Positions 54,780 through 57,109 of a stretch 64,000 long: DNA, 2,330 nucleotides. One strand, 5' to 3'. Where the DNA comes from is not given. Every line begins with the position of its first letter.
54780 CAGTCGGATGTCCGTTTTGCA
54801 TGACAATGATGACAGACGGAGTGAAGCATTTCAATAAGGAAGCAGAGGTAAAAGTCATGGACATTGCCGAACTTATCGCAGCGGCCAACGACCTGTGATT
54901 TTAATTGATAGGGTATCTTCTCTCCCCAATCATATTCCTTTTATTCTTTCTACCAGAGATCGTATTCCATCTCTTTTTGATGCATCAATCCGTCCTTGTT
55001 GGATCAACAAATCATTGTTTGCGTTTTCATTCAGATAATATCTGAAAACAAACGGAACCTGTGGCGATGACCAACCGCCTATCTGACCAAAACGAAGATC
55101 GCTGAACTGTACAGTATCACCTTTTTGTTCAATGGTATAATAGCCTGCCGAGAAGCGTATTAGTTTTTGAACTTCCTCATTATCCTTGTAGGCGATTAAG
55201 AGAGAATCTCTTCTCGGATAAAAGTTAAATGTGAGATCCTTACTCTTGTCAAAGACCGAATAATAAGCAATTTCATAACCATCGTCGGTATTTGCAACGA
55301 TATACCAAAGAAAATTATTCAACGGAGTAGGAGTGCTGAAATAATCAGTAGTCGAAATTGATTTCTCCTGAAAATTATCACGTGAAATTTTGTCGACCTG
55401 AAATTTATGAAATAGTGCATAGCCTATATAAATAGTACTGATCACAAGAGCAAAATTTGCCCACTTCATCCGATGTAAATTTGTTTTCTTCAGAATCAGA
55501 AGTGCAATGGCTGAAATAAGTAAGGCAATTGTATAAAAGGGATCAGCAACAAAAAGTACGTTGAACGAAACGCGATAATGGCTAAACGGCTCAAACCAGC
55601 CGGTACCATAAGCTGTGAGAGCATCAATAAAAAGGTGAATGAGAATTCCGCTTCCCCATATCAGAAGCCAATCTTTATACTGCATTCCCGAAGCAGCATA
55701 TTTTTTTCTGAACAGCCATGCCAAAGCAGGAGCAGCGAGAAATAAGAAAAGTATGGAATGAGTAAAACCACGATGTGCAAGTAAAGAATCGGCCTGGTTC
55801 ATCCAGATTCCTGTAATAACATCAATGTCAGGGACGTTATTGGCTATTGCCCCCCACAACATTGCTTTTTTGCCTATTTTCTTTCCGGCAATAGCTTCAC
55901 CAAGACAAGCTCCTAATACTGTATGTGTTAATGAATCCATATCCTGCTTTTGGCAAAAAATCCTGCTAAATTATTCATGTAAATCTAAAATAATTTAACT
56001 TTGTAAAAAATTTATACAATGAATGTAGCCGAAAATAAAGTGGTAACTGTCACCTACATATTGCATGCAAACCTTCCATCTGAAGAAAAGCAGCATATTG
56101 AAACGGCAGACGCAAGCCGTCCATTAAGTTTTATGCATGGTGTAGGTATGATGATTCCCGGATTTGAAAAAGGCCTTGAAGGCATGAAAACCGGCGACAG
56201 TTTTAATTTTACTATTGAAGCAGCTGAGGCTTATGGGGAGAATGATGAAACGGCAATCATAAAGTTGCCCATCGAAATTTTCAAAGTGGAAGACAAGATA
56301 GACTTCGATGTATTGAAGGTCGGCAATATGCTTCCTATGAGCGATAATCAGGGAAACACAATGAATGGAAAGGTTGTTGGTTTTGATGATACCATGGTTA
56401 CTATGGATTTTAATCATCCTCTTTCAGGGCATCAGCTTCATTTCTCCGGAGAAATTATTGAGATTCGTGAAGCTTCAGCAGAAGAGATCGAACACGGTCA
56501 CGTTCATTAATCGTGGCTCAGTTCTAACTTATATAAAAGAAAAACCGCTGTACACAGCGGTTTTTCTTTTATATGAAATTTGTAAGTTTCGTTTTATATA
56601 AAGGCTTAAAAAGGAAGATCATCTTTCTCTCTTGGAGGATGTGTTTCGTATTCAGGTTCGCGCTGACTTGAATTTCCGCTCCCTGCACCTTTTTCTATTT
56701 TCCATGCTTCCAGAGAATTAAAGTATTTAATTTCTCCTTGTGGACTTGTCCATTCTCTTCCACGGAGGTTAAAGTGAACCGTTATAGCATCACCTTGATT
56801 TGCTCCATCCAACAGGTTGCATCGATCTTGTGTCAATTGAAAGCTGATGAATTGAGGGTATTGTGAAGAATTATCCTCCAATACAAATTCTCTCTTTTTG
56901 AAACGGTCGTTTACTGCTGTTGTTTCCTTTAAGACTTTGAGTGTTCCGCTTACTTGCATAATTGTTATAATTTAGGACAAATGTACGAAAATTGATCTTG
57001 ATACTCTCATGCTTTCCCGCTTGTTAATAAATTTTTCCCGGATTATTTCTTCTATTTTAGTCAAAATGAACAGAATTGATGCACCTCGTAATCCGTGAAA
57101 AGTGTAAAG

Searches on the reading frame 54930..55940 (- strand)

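Call 23: search_protein_families(library=pfam, proteins=[window:54930-55940:-], max_evalue=0.001)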
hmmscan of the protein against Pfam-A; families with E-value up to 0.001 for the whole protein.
window:54930-55940:- (336 aa): 1 family
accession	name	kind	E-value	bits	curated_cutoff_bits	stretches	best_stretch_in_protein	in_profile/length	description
PF04307.19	YdjM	-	2.2e-36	125.4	29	1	1-178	1-172/176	YdjM inner membrane protein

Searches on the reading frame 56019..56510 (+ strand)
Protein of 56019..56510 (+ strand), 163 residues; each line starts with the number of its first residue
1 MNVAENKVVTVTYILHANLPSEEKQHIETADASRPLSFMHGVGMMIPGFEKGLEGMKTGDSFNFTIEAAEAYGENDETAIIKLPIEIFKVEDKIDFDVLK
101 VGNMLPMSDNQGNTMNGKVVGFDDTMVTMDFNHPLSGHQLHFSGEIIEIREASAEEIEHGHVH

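Call 23: search_protein_families(library=pfam, proteins=[window:56019-56510:+], max_evalue=0.001)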
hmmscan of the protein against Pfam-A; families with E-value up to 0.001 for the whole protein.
window:56019-56510:+ (163 aa): 1 family
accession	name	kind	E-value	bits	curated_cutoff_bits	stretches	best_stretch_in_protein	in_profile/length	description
PF00254.34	FKBP_C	-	8.4e-12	45.7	21.1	1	4-78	6-78/94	FKBP-type peptidyl-prolyl cis-trans isomerase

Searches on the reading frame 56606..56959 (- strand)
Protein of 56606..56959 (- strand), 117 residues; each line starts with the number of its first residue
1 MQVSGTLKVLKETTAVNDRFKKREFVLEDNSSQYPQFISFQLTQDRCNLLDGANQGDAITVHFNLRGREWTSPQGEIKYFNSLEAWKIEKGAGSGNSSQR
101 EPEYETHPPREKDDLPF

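Call 23: search_protein_families(library=pfam, proteins=[window:56606-56959:-], max_evalue=0.001)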
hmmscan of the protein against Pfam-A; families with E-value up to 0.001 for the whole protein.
window:56606-56959:- (117 aa): 1 family
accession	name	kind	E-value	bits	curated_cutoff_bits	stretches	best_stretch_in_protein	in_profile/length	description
PF11325.14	DUF3127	-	5e-26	91.2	27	1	3-89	2-85/85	Domain of unknown function (DUF3127)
